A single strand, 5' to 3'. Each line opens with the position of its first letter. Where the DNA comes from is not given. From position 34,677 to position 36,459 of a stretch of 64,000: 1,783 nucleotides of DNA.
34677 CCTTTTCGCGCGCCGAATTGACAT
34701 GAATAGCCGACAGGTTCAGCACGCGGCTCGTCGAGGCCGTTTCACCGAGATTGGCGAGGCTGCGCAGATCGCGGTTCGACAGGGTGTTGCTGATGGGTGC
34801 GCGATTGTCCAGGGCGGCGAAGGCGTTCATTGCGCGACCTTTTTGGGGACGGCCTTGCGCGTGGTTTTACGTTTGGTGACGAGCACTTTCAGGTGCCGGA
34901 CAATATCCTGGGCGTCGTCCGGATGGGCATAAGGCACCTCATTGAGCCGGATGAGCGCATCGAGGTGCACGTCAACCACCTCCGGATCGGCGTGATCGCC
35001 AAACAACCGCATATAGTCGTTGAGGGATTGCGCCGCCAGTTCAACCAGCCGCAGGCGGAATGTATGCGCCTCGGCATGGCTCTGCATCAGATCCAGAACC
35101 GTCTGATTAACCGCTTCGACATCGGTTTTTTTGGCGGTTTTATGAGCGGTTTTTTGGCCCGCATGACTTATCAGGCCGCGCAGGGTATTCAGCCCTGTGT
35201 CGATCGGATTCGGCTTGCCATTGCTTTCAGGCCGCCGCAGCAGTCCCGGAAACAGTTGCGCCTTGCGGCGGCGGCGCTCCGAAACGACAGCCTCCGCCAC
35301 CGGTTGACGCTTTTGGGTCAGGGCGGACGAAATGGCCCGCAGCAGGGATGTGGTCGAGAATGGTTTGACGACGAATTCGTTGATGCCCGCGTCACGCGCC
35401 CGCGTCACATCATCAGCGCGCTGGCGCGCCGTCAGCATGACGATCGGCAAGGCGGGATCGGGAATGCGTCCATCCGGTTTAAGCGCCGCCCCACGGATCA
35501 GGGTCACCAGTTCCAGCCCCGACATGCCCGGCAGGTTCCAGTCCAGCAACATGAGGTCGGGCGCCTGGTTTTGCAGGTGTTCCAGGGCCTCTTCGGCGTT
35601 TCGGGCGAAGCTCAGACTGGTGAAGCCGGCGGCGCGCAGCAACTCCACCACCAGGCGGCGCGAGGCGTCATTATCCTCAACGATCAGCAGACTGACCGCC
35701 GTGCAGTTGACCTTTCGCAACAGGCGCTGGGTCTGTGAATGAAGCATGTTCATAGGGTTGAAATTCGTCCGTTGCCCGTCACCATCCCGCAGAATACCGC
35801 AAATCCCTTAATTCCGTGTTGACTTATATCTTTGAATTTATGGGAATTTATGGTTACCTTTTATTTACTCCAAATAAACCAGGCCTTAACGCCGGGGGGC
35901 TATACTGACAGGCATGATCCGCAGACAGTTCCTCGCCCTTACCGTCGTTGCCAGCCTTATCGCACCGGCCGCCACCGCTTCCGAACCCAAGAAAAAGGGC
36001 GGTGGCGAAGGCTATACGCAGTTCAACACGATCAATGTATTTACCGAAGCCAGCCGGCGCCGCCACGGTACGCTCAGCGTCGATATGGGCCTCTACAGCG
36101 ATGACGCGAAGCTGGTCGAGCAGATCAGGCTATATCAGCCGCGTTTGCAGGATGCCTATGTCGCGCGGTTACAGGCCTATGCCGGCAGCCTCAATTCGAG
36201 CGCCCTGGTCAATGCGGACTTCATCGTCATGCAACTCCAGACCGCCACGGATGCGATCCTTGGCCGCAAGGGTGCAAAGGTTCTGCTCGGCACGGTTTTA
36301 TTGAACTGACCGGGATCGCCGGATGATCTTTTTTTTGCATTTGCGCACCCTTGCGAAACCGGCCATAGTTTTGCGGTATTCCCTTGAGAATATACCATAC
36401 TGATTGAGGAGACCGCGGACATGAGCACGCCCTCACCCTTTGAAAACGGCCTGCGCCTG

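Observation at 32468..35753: Translationally coupled operon: receiver-domain protein plus two divergent paralogs of an unrecognised ~390-aa family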

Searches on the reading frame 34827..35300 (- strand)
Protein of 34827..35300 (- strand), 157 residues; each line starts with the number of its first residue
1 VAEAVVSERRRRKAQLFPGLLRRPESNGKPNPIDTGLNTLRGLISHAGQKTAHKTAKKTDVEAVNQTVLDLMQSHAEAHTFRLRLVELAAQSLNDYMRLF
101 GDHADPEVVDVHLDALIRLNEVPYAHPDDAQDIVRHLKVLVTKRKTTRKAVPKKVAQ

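Call 65: search_protein_families(library=pfam, proteins=[window:34827-35300:-], max_evalue=10)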
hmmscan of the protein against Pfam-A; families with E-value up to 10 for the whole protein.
window:34827-35300:- (157 aa): 1 family
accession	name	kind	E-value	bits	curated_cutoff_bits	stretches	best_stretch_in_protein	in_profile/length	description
PF25042.1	DUF7787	-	0.11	13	25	1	37-72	24-57/58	Domain of unknown function (DUF7787)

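Call 109: search_solved_structures(query=A8, max_evalue=10, show_alignments=2)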
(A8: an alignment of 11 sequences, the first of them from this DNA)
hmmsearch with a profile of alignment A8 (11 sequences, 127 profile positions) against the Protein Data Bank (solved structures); distinct sequences matched with E-value up to 10: 1.
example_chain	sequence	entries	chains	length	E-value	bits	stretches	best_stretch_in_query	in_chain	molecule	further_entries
4q25_A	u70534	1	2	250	0.27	14.5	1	12-51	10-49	Phosphate-specific transport system accessory protein PhoU homolog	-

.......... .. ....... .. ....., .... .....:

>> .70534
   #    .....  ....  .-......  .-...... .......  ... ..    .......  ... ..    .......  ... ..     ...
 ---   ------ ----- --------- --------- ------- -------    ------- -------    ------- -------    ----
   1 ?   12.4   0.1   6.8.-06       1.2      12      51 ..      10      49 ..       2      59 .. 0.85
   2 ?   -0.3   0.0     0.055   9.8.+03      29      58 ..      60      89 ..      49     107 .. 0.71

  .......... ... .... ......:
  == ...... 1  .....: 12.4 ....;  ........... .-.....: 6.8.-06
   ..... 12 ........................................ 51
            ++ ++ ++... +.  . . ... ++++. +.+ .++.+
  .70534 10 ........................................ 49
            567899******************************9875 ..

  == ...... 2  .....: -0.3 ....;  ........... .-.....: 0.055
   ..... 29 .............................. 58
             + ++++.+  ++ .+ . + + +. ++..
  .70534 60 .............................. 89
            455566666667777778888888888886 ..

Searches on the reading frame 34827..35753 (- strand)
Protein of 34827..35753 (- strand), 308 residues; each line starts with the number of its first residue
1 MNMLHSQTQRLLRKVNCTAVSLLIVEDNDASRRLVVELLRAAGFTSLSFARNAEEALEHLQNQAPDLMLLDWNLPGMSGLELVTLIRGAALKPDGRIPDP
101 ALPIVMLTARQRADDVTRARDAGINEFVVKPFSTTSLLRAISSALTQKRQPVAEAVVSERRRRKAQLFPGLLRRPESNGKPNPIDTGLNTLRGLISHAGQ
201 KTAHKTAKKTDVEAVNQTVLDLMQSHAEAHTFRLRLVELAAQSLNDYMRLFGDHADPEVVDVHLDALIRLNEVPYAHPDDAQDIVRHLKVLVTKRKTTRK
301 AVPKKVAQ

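Call 3: search_protein_families(library=pfam, proteins=[window:34827-35753:-], max_evalue=1)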
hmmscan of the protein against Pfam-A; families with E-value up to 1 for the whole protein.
window:34827-35753:- (308 aa): 2 families
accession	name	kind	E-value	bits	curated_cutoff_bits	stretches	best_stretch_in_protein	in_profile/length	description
PF00072.30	Response_reg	-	4.1e-26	91.8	30.2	1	23-141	2-110/111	Response regulator receiver domain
PF20274.4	cREC_REC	-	0.026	15.6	27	1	46-90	14-60/88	Cyclic-phosphate processing Receiver domain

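Call 4: search_protein_families(library=ncbifam, proteins=[window:34827-35753:-], max_evalue=1)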
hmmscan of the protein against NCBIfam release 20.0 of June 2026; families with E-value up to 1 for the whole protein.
window:34827-35753:- (308 aa): 101 families (the best 25 are shown)
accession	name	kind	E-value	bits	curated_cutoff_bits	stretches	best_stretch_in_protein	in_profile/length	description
TIGR02154.1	PhoB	equivalog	4e-26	91.7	296.2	1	21-154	4-129/226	phosphate regulon transcriptional regulator PhoB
NF040689.1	MtrAB_MtrA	equivalog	2.6e-20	72.7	300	1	22-155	1-123/219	MtrAB system response regulator MtrA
NF041733.1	resp_reg_CseB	equivalog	6.7e-20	71.4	350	1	21-159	2-129/228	two-component system response regulator CseB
NF007901.0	PRK10610.1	equivalog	3.4e-19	69.2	189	1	20-138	6-117/129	chemotaxis response regulator CheY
TIGR02956.1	TMAO_torS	equivalog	6.5e-19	67.6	676.5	1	12-159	694-834/967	TMAO reductase system sensor histidine kinase/response regulator TorS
NF007546.0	PRK10161.1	equivalog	1.9e-18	66.9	471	1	20-156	3-130/229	phosphate response regulator transcription factor PhoB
NF011874.0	PRK15347.1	equivalog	5.6e-17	61.1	852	1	19-144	690-809/921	two component system sensor kinase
NF041734.1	resp_reg_RppA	equivalog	1.5e-16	60.5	250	1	22-151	3-122/229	two-component system response regulator RppA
NF041866.1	EpsW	equivalog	9.5e-16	57.6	200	1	21-147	7-127/131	exopolysaccharide biosynthesis response regulator EpsW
NF045944.1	ResRegRpaBCyano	equivalog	1.6e-15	57.1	330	1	23-148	1-115/229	response regulator transcription factor RpaB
NF047654.1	DiguCycDgcRLepto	equivalog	2.9e-15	55.9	500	1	22-148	5-123/295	diguanylate cyclase DgcR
NF007982.1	PRK10710.1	equivalog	5.7e-15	55.5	380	1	18-149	6-126/235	envelope stress response regulator BaeR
NF008296.0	PRK11083.1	equivalog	8.5e-15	54.8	273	1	21-153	5-125/228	two-component system response regulator CreB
TIGR01387.1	cztR_silR_copR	subfamily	2.5e-14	53.4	279.2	1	22-153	1-122/218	heavy metal response regulator transcription factor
TIGR01818.1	ntrC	equivalog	3.7e-14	52.4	558.6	1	23-165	2-134/463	nitrogen regulation protein NR(I)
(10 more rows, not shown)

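Call 6: search_protein_families(library=padloc, proteins=[window:34827-35753:-], max_evalue=1)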
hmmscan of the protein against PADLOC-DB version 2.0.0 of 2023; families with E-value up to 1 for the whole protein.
window:34827-35753:- (308 aa): 3 families
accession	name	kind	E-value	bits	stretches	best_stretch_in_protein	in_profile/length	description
PDLC00405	SduA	-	4.4e-10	37.6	1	18-147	5-135/323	DUF4263 domain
PDLC04725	PDC-M60B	-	2.8e-07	28.5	1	20-77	4-62/158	-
PDLC04726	PDC-M60C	-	0.0061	13.5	1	22-76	3-59/407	-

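Call 42: search_solved_structures(query=window:34827-35753:-, max_evalue=1e-8)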
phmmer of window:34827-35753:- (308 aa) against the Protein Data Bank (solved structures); distinct sequences matched with E-value up to 1e-8: 94 (the best 60 are shown).
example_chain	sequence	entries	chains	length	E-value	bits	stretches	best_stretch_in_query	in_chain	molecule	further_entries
3fft_A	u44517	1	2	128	4.1e-18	69.1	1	21-141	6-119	Chemotaxis protein cheY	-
1ab6_A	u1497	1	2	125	6.6e-18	68.4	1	21-141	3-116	CHEMOTAXIS PROTEIN CHEY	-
1ab5_A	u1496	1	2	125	1.3e-17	67.5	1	21-141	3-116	CHEY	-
1ymv_A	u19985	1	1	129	2e-17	66.8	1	21-141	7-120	CHEY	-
9xzo_A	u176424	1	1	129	2.1e-17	66.7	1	21-144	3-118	De novo protein M1X0B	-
1ymu_A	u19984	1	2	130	3.7e-17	65.9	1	21-141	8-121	CHEY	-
1d4z_A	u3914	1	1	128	3.9e-17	65.8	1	21-141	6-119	CHEMOTAXIS PROTEIN CHEY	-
1cye_A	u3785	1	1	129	5.2e-17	65.4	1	21-141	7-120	CHEY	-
1djm_A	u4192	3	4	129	5.3e-17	65.4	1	21-141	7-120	CHEMOTAXIS PROTEIN Y | Chemotaxis protein cheY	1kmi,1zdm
1a0o_A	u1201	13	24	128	5.4e-17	65.4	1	21-141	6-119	CHEY | CHEMOTAXIS CHEY PROTEIN | CHEMOTAXIS PROTEIN CHEY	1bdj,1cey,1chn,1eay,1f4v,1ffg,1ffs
3fgz_A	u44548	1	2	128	5.4e-17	65.4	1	21-141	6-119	Chemotaxis protein cheY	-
3rvl_A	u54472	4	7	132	5.5e-17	65.4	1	21-141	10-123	Chemotaxis protein CheY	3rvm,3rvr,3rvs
3oo0_A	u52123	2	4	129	7.2e-17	65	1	21-141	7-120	Chemotaxis protein CheY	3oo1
3myy_A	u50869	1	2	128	7.2e-17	65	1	21-141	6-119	Chemotaxis protein cheY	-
6tg7_A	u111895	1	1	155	8e-17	64.8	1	20-141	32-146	Chemotaxis protein CheY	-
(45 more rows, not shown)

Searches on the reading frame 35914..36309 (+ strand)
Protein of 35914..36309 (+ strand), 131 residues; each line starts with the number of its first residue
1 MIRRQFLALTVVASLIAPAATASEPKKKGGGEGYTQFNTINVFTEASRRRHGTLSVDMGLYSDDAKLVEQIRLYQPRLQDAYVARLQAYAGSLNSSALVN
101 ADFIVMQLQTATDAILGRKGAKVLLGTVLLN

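Call 33: search_protein_families(library=pfam, proteins=[window:35914-36309:+], max_evalue=0.01)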
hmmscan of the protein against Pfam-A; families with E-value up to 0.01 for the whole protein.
window:35914-36309:+ (131 aa): 0 families

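Call 65: search_protein_families(library=pfam, proteins=[window:35914-36309:+], max_evalue=10)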
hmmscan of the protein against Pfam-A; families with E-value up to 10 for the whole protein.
window:35914-36309:+ (131 aa): 1 family
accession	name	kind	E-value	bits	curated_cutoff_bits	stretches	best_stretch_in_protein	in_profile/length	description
PF02056.22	Glyco_hydro_4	-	0.083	12.9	23.2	1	53-110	25-83/183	Family 4 glycosyl hydrolase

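Call 68: search_solved_structures(query=A4, max_evalue=10, show_alignments=2)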
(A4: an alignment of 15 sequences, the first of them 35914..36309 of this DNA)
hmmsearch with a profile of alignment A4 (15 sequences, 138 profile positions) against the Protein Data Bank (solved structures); distinct sequences matched with E-value up to 10: 2.
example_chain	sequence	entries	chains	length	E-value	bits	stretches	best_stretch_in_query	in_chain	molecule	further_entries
3ig9_A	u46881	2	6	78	0.18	15.1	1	40-98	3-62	Soc small outer capsid protein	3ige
3m1g_A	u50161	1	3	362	1.7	11.9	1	80-107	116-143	Putative glutathione S-transferase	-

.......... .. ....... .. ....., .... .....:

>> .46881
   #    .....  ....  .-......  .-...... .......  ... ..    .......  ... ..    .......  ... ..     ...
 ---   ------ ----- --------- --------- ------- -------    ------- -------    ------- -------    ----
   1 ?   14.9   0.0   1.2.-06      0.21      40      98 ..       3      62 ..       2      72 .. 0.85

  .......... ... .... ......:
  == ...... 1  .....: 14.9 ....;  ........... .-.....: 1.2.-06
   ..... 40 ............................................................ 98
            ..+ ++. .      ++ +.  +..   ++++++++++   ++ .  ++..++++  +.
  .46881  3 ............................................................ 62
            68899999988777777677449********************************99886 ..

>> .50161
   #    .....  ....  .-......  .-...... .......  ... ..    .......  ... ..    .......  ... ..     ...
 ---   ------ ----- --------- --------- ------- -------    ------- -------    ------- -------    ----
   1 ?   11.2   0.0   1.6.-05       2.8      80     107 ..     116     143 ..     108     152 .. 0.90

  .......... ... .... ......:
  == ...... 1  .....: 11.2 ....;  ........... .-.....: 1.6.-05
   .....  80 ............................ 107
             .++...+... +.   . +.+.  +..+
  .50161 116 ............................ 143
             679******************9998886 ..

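Call 69: search_protein_families(library=ncbifam, alignment_id=A4, max_evalue=10)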
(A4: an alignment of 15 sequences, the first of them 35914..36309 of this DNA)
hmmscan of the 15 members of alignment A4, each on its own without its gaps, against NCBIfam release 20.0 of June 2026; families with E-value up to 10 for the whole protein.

A. member 1, window:35914-36309:+ (131 aa): 1 family
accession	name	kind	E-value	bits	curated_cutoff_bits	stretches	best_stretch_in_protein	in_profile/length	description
NF009420.1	PRK12785.1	equivalog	0.13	12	197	1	40-97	71-123/161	flagellar basal body-associated protein FliL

B. families by the number of members that match (of 15 scanned): 8 families
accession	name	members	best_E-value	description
NF009420.1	PRK12785.1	7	0.00063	flagellar basal body-associated protein FliL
NF005435.1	PRK07021.1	4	0.01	flagellar basal body-associated protein FliL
TIGR01409.1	TAT_signal_seq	1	0.015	twin-arginine translocation signal domain-containing protein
NF005858.0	PRK07787.1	1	0.1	acyl-CoA synthetase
NF047414.1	BRANT_His_rich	1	0.18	His-rich protein BRANT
NF003340.0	PRK04358.1-1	1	0.19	hypothetical protein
NF041092.1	beta-fruc_BfrA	1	0.27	beta-fructosidase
TIGR02811.1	formate_TAT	1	0.37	formate dehydrogenase region TAT target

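Call 71: find_homologous_proteins(query=window:35914-36309:+)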
Query window:35914-36309:+ (131 aa): 129 proteins with E <= 0.001 among 152 candidates; the best 120 are listed.
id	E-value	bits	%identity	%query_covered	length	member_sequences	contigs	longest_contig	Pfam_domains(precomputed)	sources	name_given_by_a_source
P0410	5.5e-72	257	95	100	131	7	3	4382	-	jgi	jgi:hypothetical protein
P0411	3.1e-71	255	95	100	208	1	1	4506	-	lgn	-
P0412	7.2e-71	254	93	100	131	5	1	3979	-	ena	-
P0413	2.0e-70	252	94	100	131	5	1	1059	-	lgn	-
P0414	2.8e-68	245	89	100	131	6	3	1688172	-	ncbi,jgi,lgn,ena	-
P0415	3.8e-68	245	90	100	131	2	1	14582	-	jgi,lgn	jgi:hypothetical protein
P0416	4.3e-68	245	90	100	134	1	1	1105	-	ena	-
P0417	5.3e-68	244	89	100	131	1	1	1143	-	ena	-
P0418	4.5e-66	238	87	100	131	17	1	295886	-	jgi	jgi:hypothetical protein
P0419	2.8e-65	236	86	100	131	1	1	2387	-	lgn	-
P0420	7.1e-65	234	85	100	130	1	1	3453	-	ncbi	-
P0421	4.0e-64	232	85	100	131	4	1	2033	-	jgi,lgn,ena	-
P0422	5.2e-64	231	85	100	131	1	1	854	-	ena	-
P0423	1.5e-63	230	84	100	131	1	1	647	-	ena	-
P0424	4.1e-62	225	82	100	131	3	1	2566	-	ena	-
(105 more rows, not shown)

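Call 81: predict_structure(alignment_id=A5)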
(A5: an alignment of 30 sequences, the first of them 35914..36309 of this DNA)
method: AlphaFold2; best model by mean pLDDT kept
length: 131 residues; sequences in the alignment: 30
mean_pLDDT: 80.6   pTM: 0.66
mean pLDDT of the five models: 80.6, 80.5, 78.9, 77.5, 77.1
residues with pLDDT >= 90: 64; 70-90: 33; 50-70: 28; < 50: 6
segments of 3 or more residues with pLDDT < 50: none
pLDDT, mean of each block of 10 residues (from residue 1): 54 52 52 86 78 90 90 93 93 84 93 92 90 81
secondary structure, 60 per line:
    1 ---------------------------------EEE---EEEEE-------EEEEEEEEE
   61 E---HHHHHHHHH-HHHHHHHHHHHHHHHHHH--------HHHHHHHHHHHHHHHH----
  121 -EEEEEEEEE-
elements in order: E34-36 E40-44 E52-61 H65-73 H75-92 H101-116 E122-130

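Call 84: fold_search(model_id=the predicted structure, library=pdb)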
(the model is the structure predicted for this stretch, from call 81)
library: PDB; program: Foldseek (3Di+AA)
matches with E <= 10: 169; with E <= 0.001: 3
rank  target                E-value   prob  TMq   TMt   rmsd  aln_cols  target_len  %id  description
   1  6ahq_N                2.9e-04  1.00  0.56  0.67   3.0       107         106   15  Structure of the 40-167 fragment of FliL (released 2019-03-06)
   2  6ahq_A                3.3e-04  1.00  0.57  0.67   2.9       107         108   15  Structure of the 40-167 fragment of FliL (released 2019-03-06)
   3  6ahp_A                3.3e-04  1.00  0.56  0.65   3.1       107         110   15  Structure of the 58-167 fragment of FliL (released 2019-03-06)
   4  7sgn_C                1.0e-03  1.00  0.59  0.70   2.7       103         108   12  Crystal structure of periplasmic domain of Helicobacter pylori FliL (residues 81 to 183) (crystal form A) (released 2022-03-23)
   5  7sgn_G                1.3e-03  1.00  0.59  0.73   2.7       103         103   12  Crystal structure of periplasmic domain of Helicobacter pylori FliL (residues 81 to 183) (crystal form A) (released 2022-03-23)
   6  7sgn_E                1.6e-03  1.00  0.60  0.76   2.6       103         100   12  Crystal structure of periplasmic domain of Helicobacter pylori FliL (residues 81 to 183) (crystal form A) (released 2022-03-23)
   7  7sgn_A                1.6e-03  1.00  0.59  0.75   2.7       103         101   12  Crystal structure of periplasmic domain of Helicobacter pylori FliL (residues 81 to 183) (crystal form A) (released 2022-03-23)
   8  7sgn_I                2.3e-03  1.00  0.61  0.76   2.4       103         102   12  Crystal structure of periplasmic domain of Helicobacter pylori FliL (residues 81 to 183) (crystal form A) (released 2022-03-23)
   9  6ahq_C                2.6e-03  1.00  0.55  0.65   3.1       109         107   14  Structure of the 40-167 fragment of FliL (released 2019-03-06)
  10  7sgn_K                4.8e-03  1.00  0.57  0.73   3.0       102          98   11  Crystal structure of periplasmic domain of Helicobacter pylori FliL (residues 81 to 183) (crystal form A) (released 2022-03-23)
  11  9hmf_O                1.3e-02  1.00  0.60  0.77   2.8       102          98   11  Periplasmic scaffold of the Campylobacter jejuni flagellar motor (alpha carbon trace) (released 2024-12-25)
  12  4fvj_D                2.8e-02  0.98  0.47  0.53   4.4       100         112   17  SPFH domain of the mouse stomatin (Crystal form 2) (released 2012-08-15)
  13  4fvj_E                3.1e-02  0.99  0.49  0.54   4.0       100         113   19  SPFH domain of the mouse stomatin (Crystal form 2) (released 2012-08-15)
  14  4fvj_A                3.8e-02  0.96  0.44  0.49   4.4       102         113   22  SPFH domain of the mouse stomatin (Crystal form 2) (released 2012-08-15)
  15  4fvf_A                4.0e-02  0.99  0.49  0.54   4.0       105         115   23  SPFH domain of mouse stomatin (Crystal form 1) (released 2012-08-15)
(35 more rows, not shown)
